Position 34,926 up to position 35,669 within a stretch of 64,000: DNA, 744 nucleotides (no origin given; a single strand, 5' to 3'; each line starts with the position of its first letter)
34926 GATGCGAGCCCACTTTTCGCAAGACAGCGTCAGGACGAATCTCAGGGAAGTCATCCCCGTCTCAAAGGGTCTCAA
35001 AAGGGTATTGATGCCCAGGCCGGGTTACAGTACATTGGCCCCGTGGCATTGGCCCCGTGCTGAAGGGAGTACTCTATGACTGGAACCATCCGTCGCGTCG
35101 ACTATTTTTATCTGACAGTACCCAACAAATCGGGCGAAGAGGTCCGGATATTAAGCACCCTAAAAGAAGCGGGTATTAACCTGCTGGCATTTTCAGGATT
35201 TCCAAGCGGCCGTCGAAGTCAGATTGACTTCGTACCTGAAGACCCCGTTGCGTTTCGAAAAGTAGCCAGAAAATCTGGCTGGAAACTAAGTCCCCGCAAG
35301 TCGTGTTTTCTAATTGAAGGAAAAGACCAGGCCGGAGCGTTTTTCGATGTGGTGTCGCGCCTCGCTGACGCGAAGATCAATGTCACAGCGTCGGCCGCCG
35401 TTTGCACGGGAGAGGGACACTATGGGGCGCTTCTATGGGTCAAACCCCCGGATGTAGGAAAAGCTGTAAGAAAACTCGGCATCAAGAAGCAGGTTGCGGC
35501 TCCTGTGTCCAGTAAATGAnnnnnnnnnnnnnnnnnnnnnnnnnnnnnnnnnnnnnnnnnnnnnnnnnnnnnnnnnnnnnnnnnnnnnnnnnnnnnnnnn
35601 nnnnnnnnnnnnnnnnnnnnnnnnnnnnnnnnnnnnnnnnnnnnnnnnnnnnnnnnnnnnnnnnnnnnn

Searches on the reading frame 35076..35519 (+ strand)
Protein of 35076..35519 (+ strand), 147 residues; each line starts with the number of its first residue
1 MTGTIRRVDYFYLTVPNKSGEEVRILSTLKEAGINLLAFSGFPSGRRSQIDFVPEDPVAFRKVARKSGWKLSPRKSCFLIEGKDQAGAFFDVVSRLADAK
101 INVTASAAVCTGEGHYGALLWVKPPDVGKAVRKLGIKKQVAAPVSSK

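Call 68: search_protein_families(library=pfam, proteins=[window:35076-35519:+], max_evalue=0.001)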
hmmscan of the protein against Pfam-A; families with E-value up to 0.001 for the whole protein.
window:35076-35519:+ (147 aa): 2 families
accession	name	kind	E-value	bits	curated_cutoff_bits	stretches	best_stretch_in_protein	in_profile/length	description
PF01842.31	ACT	-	3.6e-09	36.7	27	1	80-118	5-42/66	ACT domain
PF19571.5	ACT_8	-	0.00027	21.2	23.5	1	13-104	8-98/141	ACT domain pair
